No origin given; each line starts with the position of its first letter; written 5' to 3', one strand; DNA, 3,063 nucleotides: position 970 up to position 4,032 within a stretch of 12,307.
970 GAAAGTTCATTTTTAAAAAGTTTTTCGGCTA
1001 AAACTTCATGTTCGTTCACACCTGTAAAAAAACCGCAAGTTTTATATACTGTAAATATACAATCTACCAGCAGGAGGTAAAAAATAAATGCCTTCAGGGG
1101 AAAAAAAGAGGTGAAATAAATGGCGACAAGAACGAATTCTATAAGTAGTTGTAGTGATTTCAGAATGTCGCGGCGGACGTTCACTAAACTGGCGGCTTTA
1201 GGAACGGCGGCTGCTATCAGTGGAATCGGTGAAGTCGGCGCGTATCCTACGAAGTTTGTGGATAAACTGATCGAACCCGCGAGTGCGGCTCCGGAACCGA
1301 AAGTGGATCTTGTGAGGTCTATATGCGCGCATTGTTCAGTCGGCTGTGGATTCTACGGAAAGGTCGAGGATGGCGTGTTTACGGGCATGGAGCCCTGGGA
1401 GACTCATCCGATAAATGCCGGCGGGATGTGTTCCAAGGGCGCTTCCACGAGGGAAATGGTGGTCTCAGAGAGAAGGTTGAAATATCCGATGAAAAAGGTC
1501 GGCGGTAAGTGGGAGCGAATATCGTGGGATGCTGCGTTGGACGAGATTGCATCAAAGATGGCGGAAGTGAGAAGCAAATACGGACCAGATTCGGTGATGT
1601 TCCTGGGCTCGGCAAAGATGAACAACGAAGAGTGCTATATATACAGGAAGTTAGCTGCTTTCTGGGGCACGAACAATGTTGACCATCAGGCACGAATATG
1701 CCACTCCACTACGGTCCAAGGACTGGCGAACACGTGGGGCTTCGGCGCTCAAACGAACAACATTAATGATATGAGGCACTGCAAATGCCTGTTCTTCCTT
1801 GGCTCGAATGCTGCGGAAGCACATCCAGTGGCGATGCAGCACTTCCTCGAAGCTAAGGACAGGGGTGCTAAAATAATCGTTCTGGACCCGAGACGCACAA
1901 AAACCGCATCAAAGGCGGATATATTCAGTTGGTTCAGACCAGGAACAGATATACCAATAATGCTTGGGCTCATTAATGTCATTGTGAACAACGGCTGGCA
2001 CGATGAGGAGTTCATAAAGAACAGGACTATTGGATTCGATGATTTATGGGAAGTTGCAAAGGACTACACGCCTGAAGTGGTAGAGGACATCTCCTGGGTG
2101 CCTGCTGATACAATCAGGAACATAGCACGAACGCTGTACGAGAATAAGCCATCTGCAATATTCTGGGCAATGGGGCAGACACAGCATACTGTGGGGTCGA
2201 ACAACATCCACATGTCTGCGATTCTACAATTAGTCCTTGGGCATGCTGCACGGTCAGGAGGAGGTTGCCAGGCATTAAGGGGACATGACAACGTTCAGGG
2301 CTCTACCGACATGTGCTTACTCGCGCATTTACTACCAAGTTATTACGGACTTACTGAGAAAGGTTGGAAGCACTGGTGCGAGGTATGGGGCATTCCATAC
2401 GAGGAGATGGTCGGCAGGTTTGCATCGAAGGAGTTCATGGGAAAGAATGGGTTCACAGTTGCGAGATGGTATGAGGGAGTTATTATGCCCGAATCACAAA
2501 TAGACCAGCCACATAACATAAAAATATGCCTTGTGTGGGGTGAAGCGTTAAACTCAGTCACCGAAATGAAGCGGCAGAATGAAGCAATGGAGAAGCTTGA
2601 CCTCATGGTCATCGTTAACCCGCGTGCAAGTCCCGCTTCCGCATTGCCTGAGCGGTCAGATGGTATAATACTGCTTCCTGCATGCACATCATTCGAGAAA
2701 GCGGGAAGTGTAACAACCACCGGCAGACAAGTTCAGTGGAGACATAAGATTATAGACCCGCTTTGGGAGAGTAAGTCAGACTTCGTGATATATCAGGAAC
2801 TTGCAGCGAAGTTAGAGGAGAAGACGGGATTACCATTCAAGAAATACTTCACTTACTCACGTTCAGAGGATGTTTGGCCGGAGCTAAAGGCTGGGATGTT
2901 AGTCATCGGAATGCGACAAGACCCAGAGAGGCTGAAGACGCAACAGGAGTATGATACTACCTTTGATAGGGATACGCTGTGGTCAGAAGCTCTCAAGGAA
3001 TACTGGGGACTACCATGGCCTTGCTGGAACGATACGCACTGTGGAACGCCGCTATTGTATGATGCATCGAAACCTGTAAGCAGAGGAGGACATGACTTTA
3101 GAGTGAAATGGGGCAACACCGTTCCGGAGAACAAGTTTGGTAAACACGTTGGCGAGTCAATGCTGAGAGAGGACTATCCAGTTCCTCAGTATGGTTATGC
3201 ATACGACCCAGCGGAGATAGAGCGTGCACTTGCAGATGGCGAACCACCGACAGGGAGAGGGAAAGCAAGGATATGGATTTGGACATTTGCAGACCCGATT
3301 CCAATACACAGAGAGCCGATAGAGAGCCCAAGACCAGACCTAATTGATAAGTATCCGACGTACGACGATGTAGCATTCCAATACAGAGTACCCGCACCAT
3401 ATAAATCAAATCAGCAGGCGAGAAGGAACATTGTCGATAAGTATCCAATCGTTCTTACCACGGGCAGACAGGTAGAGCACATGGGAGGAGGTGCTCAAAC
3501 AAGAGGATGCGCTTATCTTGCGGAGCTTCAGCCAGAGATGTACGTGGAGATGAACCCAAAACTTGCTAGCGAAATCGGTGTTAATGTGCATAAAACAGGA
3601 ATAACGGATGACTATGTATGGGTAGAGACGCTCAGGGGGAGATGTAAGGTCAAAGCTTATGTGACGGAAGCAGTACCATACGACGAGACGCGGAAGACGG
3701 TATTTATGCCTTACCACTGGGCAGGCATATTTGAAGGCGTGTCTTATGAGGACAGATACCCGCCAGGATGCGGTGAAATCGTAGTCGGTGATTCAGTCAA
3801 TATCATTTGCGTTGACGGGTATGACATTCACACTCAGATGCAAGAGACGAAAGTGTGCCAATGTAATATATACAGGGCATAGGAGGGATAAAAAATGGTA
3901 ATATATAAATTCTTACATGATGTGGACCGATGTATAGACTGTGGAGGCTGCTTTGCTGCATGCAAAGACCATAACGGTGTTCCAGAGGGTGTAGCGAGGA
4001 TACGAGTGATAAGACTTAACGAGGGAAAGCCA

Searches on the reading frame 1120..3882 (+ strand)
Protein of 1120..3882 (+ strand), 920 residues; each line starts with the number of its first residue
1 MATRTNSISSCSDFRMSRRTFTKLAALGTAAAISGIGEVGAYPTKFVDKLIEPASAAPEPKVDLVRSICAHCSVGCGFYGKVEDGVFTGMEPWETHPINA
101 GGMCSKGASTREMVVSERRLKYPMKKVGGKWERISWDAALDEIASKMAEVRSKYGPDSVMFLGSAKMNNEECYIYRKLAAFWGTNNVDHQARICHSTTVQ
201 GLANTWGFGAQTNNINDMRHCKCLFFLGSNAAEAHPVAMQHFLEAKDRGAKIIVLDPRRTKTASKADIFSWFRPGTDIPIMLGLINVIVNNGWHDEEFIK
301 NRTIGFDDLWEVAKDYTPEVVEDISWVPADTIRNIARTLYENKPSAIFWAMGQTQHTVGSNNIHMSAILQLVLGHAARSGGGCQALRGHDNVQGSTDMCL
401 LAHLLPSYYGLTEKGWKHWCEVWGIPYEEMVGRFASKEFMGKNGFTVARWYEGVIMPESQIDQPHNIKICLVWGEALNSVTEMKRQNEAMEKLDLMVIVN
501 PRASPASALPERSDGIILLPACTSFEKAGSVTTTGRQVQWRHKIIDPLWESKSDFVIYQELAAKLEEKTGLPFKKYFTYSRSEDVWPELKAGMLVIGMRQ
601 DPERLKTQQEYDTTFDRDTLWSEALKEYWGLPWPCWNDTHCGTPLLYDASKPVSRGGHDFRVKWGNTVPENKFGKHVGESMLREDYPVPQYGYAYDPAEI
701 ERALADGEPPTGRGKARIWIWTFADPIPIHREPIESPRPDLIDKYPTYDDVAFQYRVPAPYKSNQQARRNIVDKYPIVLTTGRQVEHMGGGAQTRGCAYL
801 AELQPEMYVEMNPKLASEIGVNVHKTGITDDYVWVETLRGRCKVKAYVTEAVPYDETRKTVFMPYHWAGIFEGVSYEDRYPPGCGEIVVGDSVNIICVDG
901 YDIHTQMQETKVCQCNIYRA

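Call 4: search_protein_families(library=pfam, proteins=[window:1120-3882:+])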
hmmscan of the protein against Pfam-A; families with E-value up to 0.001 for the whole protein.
window:1120-3882:+ (920 aa): 3 families
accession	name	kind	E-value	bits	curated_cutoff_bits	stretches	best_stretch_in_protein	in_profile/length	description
PF00384.28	Molybdopterin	-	2.8e-48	165.2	24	1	119-563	1-352/353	Molybdopterin oxidoreductase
PF01568.27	Molydop_binding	-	3e-16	59.8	26.8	1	778-913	2-109/110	Molydopterin dinucleotide binding domain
PF04879.21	Molybdop_Fe4S4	-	3.1e-13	49.9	22.7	1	65-114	4-53/55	Molybdopterin oxidoreductase Fe4S4 domain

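Call 11: find_homologous_proteins(query=window:1120-3882:+, max_evalue=1e-50)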
Query window:1120-3882:+ (920 aa): 7994 proteins with E <= 1e-50 among 8000 candidates; the best 120 are listed.
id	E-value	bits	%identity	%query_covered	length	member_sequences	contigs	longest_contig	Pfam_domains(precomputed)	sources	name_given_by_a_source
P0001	0.0e+0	2143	96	100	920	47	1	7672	PF00384.28,PF01568.28,PF04879.22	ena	-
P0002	0.0e+0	1874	85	100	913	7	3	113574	PF00384.28,PF01568.28,PF04879.22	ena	-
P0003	0.0e+0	1844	83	100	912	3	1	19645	PF00384.28,PF01568.28,PF04879.22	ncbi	-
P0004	0.0e+0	1688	77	100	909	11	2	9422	PF00384.28,PF01568.28,PF04879.22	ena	-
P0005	0.0e+0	1649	75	100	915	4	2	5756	PF00384.28,PF01568.28,PF04879.22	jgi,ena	-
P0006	0.0e+0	1632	81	90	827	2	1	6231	PF00384.28,PF01568.28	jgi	jgi:formate dehydrogenase major subunit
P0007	0.0e+0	1460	68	100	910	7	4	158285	PF00384.28,PF01568.28,PF04879.22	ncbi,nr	ncbi:MAG: formate dehydrogenase subunit alpha [Methanocellales archaeon]|nr:formate dehydrogenase su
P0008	0.0e+0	1403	65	99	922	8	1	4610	PF00384.28,PF01568.28,PF04879.22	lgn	-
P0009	0.0e+0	1396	64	99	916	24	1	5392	PF00384.28,PF01568.28,PF04879.22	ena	-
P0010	0.0e+0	1362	65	93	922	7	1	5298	PF00384.28,PF01568.28,PF04879.22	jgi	-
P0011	0.0e+0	1254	59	100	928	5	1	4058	PF00384.28,PF01568.28,PF04879.22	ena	-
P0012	0.0e+0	1241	59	100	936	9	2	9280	PF00384.28,PF01568.28,PF04879.22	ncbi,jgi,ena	-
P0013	0.0e+0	1223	60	100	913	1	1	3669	PF00384.28,PF01568.28,PF04879.22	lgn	-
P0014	0.0e+0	1217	58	100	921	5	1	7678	PF00384.28,PF01568.28,PF04879.22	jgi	-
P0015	0.0e+0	1210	58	100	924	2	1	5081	PF00384.28,PF01568.28,PF04879.22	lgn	-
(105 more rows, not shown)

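Call 12: find_encoding_contigs(protein=P0002, flank=10000, max_places=2)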
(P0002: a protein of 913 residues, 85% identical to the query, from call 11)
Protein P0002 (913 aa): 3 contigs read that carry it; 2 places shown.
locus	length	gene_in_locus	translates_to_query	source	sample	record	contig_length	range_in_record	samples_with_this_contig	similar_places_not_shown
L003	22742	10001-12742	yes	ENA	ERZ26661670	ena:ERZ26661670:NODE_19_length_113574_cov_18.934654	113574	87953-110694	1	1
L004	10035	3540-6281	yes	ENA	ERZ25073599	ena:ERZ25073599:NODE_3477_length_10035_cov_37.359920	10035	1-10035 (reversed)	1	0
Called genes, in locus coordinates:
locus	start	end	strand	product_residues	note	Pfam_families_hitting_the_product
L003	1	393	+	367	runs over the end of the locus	-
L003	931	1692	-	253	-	PF06452:CBM9_1 (weak)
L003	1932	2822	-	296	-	PF00581:Rhodanese, PF18204:PGF-CTERM (weak)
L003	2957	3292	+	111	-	-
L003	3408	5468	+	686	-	PF13237:Fer4_10 (weak), PF00037:Fer4, PF12838:Fer4_7, PF13187:Fer4_9 (weak), PF14697:Fer4_21 (weak), PF02662:FlpD, PF00037:Fer4 (weak), PF12838:Fer4_7 (weak), +11 more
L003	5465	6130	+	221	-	PF02613:Nitrate_red_del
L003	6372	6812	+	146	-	PF01047:MarR (weak), PF13404:HTH_AsnC-type, PF13412:HTH_24, PF01037:AsnC_trans_reg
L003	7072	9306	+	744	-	PF04879:Molybdop_Fe4S4, PF00384:Molybdopterin, PF01568:Molydop_binding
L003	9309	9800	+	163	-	PF12837:Fer4_6 (faint), PF13237:Fer4_10 (faint), PF14697:Fer4_21 (faint), PF13187:Fer4_9 (weak), PF13247:Fer4_11, PF12838:Fer4_7 (weak), PF00037:Fer4 (weak), PF12797:Fer4_2 (weak)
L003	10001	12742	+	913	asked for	PF04879:Molybdop_Fe4S4, PF00384:Molybdopterin, PF01568:Molydop_binding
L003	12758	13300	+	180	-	PF12838:Fer4_7 (weak), PF13247:Fer4_11, PF14697:Fer4_21 (weak), PF25160:LdpA_Fe-S-bd (weak), PF12797:Fer4_2 (weak), PF12837:Fer4_6 (weak), PF00037:Fer4, PF12838:Fer4_7 (weak), +3 more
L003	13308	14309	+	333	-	PF03916:NrfD, PF04976:DmsC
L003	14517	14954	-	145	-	PF02666:PS_Dcarbxylase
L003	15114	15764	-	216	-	PF01135:PCMT, PF08704:GCD14 (weak), PF01269:Fibrillarin (weak), PF01189:Methyltr_RsmB-F (weak), PF13847:Methyltransf_31, PF13649:Methyltransf_25 (faint)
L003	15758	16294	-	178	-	PF00013:KH_1 (faint), PF21800:KH_KRR1_2nd (weak), PF22891:KH_PNO1_2nd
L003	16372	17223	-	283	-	PF01163:RIO1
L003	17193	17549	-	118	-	PF01176:eIF-1a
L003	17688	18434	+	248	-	PF00009:GTP_EFTU (weak), PF01926:MMR_HSR1, PF02421:FeoB_N (faint), PF00009:GTP_EFTU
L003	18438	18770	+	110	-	PF09846:OapB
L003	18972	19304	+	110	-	PF09845:OapC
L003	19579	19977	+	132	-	PF01243:PNPOx_N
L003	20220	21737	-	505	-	PF21760:SecD_1st (faint), PF02355:SecD_SecF_C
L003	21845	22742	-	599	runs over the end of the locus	PF00317:Ribonuc_red_lgN, PF02867:Ribonuc_red_lgC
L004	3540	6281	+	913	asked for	PF04879:Molybdop_Fe4S4, PF00384:Molybdopterin, PF01568:Molydop_binding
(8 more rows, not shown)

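Call 13: find_encoding_contigs(protein=P0003, flank=10000, max_places=2)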
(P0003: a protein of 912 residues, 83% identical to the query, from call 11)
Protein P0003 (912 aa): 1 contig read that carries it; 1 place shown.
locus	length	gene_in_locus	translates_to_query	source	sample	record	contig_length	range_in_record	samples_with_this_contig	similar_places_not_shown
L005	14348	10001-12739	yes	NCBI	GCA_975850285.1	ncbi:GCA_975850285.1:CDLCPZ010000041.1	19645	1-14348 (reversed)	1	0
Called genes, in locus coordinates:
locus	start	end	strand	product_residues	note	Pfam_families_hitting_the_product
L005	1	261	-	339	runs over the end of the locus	PF00586:AIRS, PF02769:AIRS_C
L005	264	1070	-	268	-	PF00702:Hydrolase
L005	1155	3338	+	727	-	PF17207:MCM_OB, PF00493:MCM, PF07728:AAA_5 (weak), PF01078:Mg_chelatase (weak), PF17855:MCM_lid, PF21120:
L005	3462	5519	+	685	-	PF13237:Fer4_10 (weak), PF00037:Fer4, PF12838:Fer4_7 (weak), PF13187:Fer4_9 (weak), PF14697:Fer4_21 (weak), PF02662:FlpD (weak), PF12838:Fer4_7, PF13237:Fer4_10, +7 more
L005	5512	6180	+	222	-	PF02613:Nitrate_red_del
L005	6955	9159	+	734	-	PF04879:Molybdop_Fe4S4, PF00384:Molybdopterin, PF01568:Molydop_binding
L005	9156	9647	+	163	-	PF12797:Fer4_2 (weak), PF13247:Fer4_11, PF12838:Fer4_7 (weak), PF14697:Fer4_21 (weak), PF25160:LdpA_Fe-S-bd (weak), PF00037:Fer4, PF12797:Fer4_2 (weak), PF12837:Fer4_6 (weak), +3 more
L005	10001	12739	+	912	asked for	PF04879:Molybdop_Fe4S4, PF00384:Molybdopterin, PF01568:Molydop_binding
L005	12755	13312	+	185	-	PF13187:Fer4_9 (faint), PF13237:Fer4_10 (faint), PF25160:LdpA_Fe-S-bd (faint), PF12838:Fer4_7 (faint), PF13247:Fer4_11, PF00037:Fer4 (weak), PF12797:Fer4_2 (weak), PF12837:Fer4_6 (weak), +1 more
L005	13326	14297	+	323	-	PF03916:NrfD (weak), PF04976:DmsC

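Call 14: find_encoding_contigs(protein=P0007, flank=10000, max_places=2)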
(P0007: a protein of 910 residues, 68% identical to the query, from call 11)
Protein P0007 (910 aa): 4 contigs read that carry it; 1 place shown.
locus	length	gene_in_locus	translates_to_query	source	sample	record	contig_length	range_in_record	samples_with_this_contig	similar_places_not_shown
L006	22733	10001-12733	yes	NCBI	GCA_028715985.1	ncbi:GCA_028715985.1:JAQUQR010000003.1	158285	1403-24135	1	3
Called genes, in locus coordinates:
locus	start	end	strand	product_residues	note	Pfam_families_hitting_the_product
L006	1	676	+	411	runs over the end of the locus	PF01637:ATPase_2 (weak), PF05621:TniB (weak), PF13191:AAA_16, PF13401:AAA_22, PF00004:AAA, PF22606:Cdc6-ORC-like_ATPase_lid, PF22703:Cdc6_lid, PF09079:WHD_Cdc6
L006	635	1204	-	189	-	-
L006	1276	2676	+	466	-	PF12850:Metallophos_2 (faint), PF00149:Metallophos, PF04042:DNA_pol_E_B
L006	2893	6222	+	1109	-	PF03833:PolC_DP2_N, PF24844:PolC_DP2_central, PF24846:PolC_DP2_cat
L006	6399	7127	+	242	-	-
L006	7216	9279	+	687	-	PF00037:Fer4 (weak), PF13187:Fer4_9 (weak), PF14697:Fer4_21 (weak), PF00037:Fer4 (weak), PF02662:FlpD, PF12838:Fer4_7, PF13187:Fer4_9, PF13237:Fer4_10, +11 more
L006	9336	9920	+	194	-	PF02613:Nitrate_red_del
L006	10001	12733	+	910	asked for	PF04879:Molybdop_Fe4S4, PF00384:Molybdopterin, PF01568:Molydop_binding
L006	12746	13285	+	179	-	PF12838:Fer4_7 (weak), PF13237:Fer4_10 (weak), PF13247:Fer4_11, PF12838:Fer4_7 (weak), PF13187:Fer4_9 (weak), PF12797:Fer4_2, PF12837:Fer4_6, PF00037:Fer4, +2 more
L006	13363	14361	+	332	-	PF01292:Ni_hydr_CYTB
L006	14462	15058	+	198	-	PF12804:NTP_transf_3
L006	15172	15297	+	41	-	-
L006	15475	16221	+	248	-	-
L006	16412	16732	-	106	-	PF00126:HTH_1 (weak)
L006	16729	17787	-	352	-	PF00005:ABC_tran, PF02463:SMC_N, PF13304:AAA_21 (faint), PF08402:TOBE_2, PF03459:TOBE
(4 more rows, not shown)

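Call 18: find_encoding_contigs(protein=P0001, flank=10000, max_places=4)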
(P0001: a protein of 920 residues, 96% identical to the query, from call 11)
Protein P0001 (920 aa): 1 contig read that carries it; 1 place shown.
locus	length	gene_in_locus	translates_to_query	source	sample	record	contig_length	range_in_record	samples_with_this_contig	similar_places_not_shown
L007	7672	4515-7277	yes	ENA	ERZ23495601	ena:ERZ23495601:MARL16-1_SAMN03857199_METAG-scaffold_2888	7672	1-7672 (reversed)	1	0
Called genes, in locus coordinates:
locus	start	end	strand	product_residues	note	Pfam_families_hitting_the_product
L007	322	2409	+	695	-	PF00037:Fer4 (weak), PF14697:Fer4_21 (weak), PF12838:Fer4_7, PF13187:Fer4_9 (weak), PF02662:FlpD, PF12838:Fer4_7 (weak), PF13187:Fer4_9 (weak), PF13237:Fer4_10 (weak), +10 more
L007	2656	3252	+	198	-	PF02613:Nitrate_red_del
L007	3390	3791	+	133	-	PF01592:NifU_N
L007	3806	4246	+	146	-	PF13404:HTH_AsnC-type, PF13412:HTH_24, PF22451:NirdL-like_HTH (weak), PF01037:AsnC_trans_reg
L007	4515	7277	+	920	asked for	PF04879:Molybdop_Fe4S4, PF00384:Molybdopterin, PF01568:Molydop_binding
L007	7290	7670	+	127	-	?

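Call 19: find_encoding_contigs(protein=P0004, flank=10000, max_places=3)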
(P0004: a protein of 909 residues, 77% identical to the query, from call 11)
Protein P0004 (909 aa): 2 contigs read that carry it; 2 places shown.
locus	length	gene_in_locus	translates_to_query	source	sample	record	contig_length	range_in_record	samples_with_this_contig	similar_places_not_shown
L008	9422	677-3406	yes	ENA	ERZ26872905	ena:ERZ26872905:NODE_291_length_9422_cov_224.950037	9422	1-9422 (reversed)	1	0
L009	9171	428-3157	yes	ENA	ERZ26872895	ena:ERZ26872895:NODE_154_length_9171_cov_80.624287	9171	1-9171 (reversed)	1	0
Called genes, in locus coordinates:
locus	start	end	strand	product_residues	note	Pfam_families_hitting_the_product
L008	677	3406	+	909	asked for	PF04879:Molybdop_Fe4S4, PF00384:Molybdopterin, PF01568:Molydop_binding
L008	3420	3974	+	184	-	PF13187:Fer4_9 (faint), PF12838:Fer4_7 (weak), PF13247:Fer4_11, PF25160:LdpA_Fe-S-bd (weak), PF00037:Fer4, PF12797:Fer4_2 (weak), PF12837:Fer4_6 (weak), PF12838:Fer4_7 (weak), +2 more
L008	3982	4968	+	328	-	PF04976:DmsC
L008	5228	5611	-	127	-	PF02634:FdhD-NarQ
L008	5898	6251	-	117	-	PF02416:TatA_B_E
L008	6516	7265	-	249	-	PF01609:DDE_Tnp_1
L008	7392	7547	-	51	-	-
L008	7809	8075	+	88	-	-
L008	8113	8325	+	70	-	PF13384:HTH_23 (faint)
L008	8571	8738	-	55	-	-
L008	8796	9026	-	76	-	PF07900:DUF1670 (faint)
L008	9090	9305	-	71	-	-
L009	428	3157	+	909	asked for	PF04879:Molybdop_Fe4S4, PF00384:Molybdopterin, PF01568:Molydop_binding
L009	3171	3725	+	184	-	PF13187:Fer4_9 (faint), PF12838:Fer4_7 (weak), PF13247:Fer4_11, PF25160:LdpA_Fe-S-bd (weak), PF00037:Fer4, PF12797:Fer4_2 (weak), PF12837:Fer4_6 (weak), PF12838:Fer4_7 (weak), +2 more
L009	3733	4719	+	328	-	PF04976:DmsC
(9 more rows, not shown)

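Call 30: search_protein_families(library=pfam, proteins=[L003:6372-6812:+], max_evalue=0.01)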
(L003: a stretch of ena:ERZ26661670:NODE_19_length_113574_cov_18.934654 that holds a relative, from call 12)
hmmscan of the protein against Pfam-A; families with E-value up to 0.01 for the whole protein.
L003:6372-6812:+ (146 aa): 11 families
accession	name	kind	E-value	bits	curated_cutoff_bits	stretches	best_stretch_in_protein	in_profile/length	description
PF13404.12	HTH_AsnC-type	-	8.4e-16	58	27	1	1-41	1-41/42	AsnC-type helix-turn-helix domain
PF13412.12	HTH_24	-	9.8e-16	57.5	21.9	1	1-47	1-47/48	Winged helix-turn-helix DNA-binding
PF01037.27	AsnC_trans_reg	-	4.4e-08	33.3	25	1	67-136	2-72/73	Lrp/AsnC ligand binding domain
PF01047.28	MarR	-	1.2e-05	25.5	24.6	1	8-47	8-47/59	MarR family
PF22451.2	NirdL-like_HTH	-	3.7e-05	23.7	27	1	5-47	1-46/47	Siroheme decarboxylase NirDL-like HTH domain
PF12802.13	MarR_2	-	0.00018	22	27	1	9-47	11-50/61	MarR family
PF01325.25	Fe_dep_repress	-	0.00031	21.3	26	1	20-47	25-52/60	Iron dependent repressor, N-terminal DNA binding domain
PF08279.18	HTH_11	-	0.00082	19.7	25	1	7-46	4-44/55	HTH domain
PF12840.13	HTH_20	-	0.0017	18.7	27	1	7-47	8-48/51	Helix-turn-helix domain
PF00126.33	HTH_1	-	0.0049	17.2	26.6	0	16-43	12-39/60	Bacterial regulatory helix-turn-helix protein, lysR family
PF13384.12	HTH_23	-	0.0078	16.5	24.6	0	14-46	14-46/50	Homeodomain-like domain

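Call 31: search_protein_families(library=ncbifam, proteins=[window:1120-3882:+], max_evalue=0.001)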
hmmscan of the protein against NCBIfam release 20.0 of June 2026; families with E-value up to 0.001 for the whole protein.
window:1120-3882:+ (920 aa): 27 families (the best 25 are shown)
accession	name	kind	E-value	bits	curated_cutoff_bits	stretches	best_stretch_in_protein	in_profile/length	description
TIGR01591.1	Fdh-alpha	equivalog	2e-152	508.7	666.25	2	68-590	2-495/672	formate dehydrogenase subunit alpha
TIGR01553.1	formate-DH-alph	equivalog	3.1e-109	366.2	814.2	4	16-304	2-305/1009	formate dehydrogenase-N subunit alpha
NF041513.1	formate_DH_Act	exception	1.4e-107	360.8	1400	4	64-302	42-294/1067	formate dehydrogenase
NF047855.1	AssmNtatRedNasC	equivalog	1e-93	314.9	1100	2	65-649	21-565/708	assimilatory nitrate reductase catalytic subunit NasC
NF012032.0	PRK15488.1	equivalog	2.7e-66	224.1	694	2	15-381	2-360/759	thiosulfate reductase PhsA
TIGR01701.1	Fdhalpha-like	subfamily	2.3e-59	201.3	582.15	1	118-577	98-561/744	FdhF/YdeP family oxidoreductase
NF010055.0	PRK13532.1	equivalog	3.4e-51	174.5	904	3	15-303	2-291/830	nitrate reductase catalytic subunit NapA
NF041323.1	Nitr_red_NasA_Halo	equivalog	9.1e-50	169.9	1000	1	71-568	2-473/673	assimilatory nitrate reductase NasA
TIGR01706.1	NAPA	equivalog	1.8e-47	162.2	930.55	3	16-303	2-291/830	periplasmic nitrate reductase subunit alpha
TIGR02166.1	dmsA_ynfE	subfamily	1.2e-45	155.8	777.7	1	16-391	1-406/794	DMSO/selenate family reductase complex A subunit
TIGR03479.1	DMSO_red_II_alp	subfamily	3.1e-45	154.6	984.75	2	70-303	64-307/913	molybdopterin-dependent oxidoreductase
TIGR00509.1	bisC_fam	subfamily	1.2e-31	109.8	1017.55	1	111-586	36-525/772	molybdopterin guanine dinucleotide-containing S/N-oxide reductase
NF007406.0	PRK09939.1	equivalog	2.3e-30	105.4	1473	2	119-260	108-248/759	acid resistance putative oxidoreductase YdeP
NF011566.1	PRK14990.1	exception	8.9e-30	103.4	1600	1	15-308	13-324/814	dimethylsulfoxide reductase subunit A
NF041885.1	selenate_YnfE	exception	2.1e-28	98.7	1675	1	16-385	3-407/805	selenate/tellurate reductase subunit YnfE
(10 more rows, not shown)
